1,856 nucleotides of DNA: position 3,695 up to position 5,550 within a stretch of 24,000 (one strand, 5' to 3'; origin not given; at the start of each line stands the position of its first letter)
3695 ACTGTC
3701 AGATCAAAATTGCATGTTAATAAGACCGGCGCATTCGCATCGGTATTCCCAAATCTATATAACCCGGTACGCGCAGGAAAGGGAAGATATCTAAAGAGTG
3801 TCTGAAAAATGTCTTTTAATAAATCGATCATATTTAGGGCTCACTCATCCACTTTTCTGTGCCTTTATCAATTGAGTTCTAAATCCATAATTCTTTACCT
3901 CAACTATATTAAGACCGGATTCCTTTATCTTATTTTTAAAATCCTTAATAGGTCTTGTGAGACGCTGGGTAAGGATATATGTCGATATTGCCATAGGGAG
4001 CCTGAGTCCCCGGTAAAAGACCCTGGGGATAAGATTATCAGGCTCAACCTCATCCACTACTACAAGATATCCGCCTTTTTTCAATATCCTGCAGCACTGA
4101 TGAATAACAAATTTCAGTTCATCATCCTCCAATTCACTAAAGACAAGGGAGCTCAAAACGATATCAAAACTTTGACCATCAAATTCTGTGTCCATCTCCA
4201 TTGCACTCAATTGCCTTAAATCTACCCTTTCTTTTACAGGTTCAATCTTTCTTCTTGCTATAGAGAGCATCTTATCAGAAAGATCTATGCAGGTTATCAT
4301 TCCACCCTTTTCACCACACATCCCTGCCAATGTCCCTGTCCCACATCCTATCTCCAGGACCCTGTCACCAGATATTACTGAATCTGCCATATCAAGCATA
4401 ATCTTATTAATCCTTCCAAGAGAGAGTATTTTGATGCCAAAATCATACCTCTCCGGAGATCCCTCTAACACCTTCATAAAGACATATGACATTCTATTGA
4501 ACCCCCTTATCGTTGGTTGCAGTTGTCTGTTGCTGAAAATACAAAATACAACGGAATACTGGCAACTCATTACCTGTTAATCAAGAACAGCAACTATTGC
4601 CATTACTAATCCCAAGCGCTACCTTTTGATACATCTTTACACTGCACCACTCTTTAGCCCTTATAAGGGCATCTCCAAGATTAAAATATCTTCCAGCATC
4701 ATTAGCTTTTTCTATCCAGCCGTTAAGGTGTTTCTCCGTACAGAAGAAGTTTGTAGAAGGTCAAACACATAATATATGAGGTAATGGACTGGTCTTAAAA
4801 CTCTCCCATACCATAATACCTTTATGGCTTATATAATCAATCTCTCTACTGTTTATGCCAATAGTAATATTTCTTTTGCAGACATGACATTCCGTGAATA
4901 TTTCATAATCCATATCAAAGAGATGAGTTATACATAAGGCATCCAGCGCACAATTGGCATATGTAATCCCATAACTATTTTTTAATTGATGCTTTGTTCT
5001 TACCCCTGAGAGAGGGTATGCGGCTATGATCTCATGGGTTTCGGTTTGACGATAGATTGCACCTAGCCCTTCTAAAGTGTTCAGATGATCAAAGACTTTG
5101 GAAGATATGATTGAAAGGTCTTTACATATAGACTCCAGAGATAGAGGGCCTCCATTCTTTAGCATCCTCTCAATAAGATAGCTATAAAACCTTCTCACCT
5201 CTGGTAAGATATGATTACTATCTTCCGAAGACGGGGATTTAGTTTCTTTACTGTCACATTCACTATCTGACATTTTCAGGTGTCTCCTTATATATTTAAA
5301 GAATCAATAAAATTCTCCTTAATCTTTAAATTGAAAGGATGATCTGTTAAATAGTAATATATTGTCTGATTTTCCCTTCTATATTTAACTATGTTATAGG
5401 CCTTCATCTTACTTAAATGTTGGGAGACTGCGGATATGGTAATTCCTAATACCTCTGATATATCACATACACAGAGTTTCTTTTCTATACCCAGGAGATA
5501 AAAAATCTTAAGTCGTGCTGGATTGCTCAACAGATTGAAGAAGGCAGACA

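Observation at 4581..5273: MerB-like lyase with UGA (selenocysteine?) at the catalytic Cys159 position and a C-terminal CC tail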

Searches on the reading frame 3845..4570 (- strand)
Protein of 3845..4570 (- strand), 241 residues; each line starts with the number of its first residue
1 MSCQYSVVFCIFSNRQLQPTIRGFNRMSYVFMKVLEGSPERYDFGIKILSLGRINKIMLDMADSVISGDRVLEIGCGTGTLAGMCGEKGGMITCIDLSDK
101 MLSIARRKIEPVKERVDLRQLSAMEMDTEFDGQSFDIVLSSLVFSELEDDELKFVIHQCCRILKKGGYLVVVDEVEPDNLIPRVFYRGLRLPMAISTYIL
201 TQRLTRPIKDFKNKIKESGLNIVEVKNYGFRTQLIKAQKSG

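Call 5: search_protein_families(library=pfam, proteins=[window:3845-4570:-], max_evalue=0.01)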
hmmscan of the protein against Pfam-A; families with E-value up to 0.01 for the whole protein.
window:3845-4570:- (241 aa): 18 families
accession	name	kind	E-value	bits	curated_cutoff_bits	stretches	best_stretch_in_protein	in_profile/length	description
PF13649.12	Methyltransf_25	-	1.3e-19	71.1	27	1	71-167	1-97/97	Methyltransferase domain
PF08241.18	Methyltransf_11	-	3e-19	69.9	21.2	1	72-171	1-95/95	Methyltransferase domain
PF08242.18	Methyltransf_12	-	2.1e-15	57.6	30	1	72-169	1-98/98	Methyltransferase domain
PF01209.24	Ubie_methyltran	-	1.7e-13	50.9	20.1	1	33-181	11-161/233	ubiE/COQ5 methyltransferase family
PF13847.12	Methyltransf_31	-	1.9e-13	50.8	27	1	67-180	3-118/145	Methyltransferase domain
PF13489.12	Methyltransf_23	-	6.8e-10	39.3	27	1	64-173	19-118/164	Methyltransferase domain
PF02353.26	CMAS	-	1.6e-07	31.3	27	1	65-228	60-218/273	Mycolic acid cyclopropane synthetase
PF05175.20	MTS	-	5.1e-07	29.9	23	1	63-173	28-140/170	Methyltransferase small domain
PF03848.20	TehB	-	6e-07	29.5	20.4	1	62-179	25-140/193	Tellurite resistance protein TehB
PF05891.18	Methyltransf_PK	-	0.00032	20.7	27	1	64-176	52-164/218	AdoMet dependent proline di-methyltransferase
PF10294.15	Methyltransf_16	-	0.00033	20.9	21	1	63-157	42-144/174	Lysine methyltransferase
PF01728.25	FtsJ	-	0.00079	19.8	24.1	1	66-147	20-105/181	FtsJ-like methyltransferase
PF01135.25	PCMT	-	0.0016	18.7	20.3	1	56-112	63-121/210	Protein-L-isoaspartate(D-aspartate) O-methyltransferase (PCMT)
PF05401.17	NodS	-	0.0077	16.5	24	0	58-170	34-143/201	Nodulation protein S (NodS)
PF09243.16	Rsm22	-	0.0081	16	23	0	74-176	41-143/275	Mitochondrial small ribosomal subunit Rsm22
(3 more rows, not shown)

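Call 6: search_protein_families(library=ncbifam, proteins=[window:3845-4570:-], max_evalue=0.01)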
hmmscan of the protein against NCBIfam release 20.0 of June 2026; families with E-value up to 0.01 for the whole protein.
window:3845-4570:- (241 aa): 59 families (the best 25 are shown)
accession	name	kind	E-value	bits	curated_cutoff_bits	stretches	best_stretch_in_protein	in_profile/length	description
NF043040.1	corrin_prot_MT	hypoth_equivalog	1.3e-75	253.5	180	1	28-231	1-207/216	corrinoid protein-associated methyltransferase CpaM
TIGR01934.1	MenG_MenH_UbiE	subfamily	2e-15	56.7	158.35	1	40-186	10-156/223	ubiquinone/menaquinone biosynthesis methyltransferase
NF041537.1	ArsM_AhpD_UU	exception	2.2e-14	53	510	1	64-184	73-193/345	arsenite methyltransferase/AhpD domain selenoprotein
NF001243.0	PRK00216.1-4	equivalog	1.6e-13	50.5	235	1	36-184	14-164/237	demethylmenaquinone methyltransferase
TIGR02752.1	MenG_heptapren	equivalog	2.1e-13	50.4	419.85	1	34-196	10-175/231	demethylmenaquinone methyltransferase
NF001244.0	PRK00216.1-5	equivalog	3.6e-13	49.4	216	1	41-182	20-164/236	bifunctional demethylmenaquinone methyltransferase/2-methoxy-6-polyprenyl-1,4-benzoquinol methylase UbiE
NF045667.1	MTase_DVU1556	equivalog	3.9e-13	49.3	155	1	66-174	21-122/213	DVU_1556 family methyltransferase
NF041536.1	ArsM_DUF2284_UU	exception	1.1e-12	47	575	1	65-231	74-234/459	arsenite methyltransferase/DUF2284 domain selenoprotein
TIGR01983.1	UbiG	equivalog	2.8e-12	46.4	102.95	1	62-171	44-151/228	bifunctional 2-polyprenyl-6-hydroxyphenol methylase/3-demethylubiquinol 3-O-methyltransferase UbiG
NF052510.1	methyltran_MpqE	exception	3.2e-12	46.3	335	1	40-186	17-166/234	methyl-plastoquinone biosynthesis methyltransferase MpqE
TIGR02072.1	BioC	equivalog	3.3e-12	46.7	184.95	1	56-171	21-132/244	malonyl-ACP O-methyltransferase BioC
TIGR02021.1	BchM-ChlM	equivalog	6.6e-11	42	158.9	1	56-140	43-124/218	magnesium protoporphyrin IX methyltransferase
NF047649.1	MTase_UXPK_star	exception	1.2e-10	40.9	460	1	65-175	75-185/283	methyltransferase/UXPK-star double selenoprotein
NF001241.0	PRK00216.1-2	equivalog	1.6e-10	41.1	327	1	35-180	17-156/231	demethylmenaquinone methyltransferase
NF041820.1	daptide_MTase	equivalog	3e-09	36.7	175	1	62-171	33-142/243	daptide-type RiPP biosynthesis methyltransferase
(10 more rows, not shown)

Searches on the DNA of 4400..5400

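Call 17: search_rna_families(source=window, threshold=evalue, start=4400, end=5400, max_evalue=10, show_alignments=3)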
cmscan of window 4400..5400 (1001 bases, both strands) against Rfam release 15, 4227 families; matches with E-value up to 10: 6.
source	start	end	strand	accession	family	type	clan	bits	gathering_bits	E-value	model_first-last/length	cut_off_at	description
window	5168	5261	+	RF00307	snoR98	Gene; snRNA; snoRNA; HACA-box;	CL00038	17.9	44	9.5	1-118/118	no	Small nucleolar RNA snoR98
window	4889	4956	+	RF02256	adapt33_2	Gene; lncRNA;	-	17.2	60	9.7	1-71/71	no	Adaptive response 33 conserved region 2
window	5278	5351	+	RF03528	mir-1264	Gene; miRNA;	-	16.8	79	3.2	1-67/67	no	mir-1264 microRNA precursor family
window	4769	4856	+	RF00097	snoR71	Gene; snRNA; snoRNA; CD-box;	-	16.3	40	3.5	1-107/107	no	Plant small nucleolar RNA R71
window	4421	4453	-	RF03186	mir-3689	Gene; miRNA;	-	15.1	58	8.7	1-72/72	no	mir-3689 microRNA precursor family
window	5332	5373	+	RF00026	U6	Gene; snRNA; splicing;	CL00009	13.2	44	3.3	1-105/105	no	U6 spliceosomal RNA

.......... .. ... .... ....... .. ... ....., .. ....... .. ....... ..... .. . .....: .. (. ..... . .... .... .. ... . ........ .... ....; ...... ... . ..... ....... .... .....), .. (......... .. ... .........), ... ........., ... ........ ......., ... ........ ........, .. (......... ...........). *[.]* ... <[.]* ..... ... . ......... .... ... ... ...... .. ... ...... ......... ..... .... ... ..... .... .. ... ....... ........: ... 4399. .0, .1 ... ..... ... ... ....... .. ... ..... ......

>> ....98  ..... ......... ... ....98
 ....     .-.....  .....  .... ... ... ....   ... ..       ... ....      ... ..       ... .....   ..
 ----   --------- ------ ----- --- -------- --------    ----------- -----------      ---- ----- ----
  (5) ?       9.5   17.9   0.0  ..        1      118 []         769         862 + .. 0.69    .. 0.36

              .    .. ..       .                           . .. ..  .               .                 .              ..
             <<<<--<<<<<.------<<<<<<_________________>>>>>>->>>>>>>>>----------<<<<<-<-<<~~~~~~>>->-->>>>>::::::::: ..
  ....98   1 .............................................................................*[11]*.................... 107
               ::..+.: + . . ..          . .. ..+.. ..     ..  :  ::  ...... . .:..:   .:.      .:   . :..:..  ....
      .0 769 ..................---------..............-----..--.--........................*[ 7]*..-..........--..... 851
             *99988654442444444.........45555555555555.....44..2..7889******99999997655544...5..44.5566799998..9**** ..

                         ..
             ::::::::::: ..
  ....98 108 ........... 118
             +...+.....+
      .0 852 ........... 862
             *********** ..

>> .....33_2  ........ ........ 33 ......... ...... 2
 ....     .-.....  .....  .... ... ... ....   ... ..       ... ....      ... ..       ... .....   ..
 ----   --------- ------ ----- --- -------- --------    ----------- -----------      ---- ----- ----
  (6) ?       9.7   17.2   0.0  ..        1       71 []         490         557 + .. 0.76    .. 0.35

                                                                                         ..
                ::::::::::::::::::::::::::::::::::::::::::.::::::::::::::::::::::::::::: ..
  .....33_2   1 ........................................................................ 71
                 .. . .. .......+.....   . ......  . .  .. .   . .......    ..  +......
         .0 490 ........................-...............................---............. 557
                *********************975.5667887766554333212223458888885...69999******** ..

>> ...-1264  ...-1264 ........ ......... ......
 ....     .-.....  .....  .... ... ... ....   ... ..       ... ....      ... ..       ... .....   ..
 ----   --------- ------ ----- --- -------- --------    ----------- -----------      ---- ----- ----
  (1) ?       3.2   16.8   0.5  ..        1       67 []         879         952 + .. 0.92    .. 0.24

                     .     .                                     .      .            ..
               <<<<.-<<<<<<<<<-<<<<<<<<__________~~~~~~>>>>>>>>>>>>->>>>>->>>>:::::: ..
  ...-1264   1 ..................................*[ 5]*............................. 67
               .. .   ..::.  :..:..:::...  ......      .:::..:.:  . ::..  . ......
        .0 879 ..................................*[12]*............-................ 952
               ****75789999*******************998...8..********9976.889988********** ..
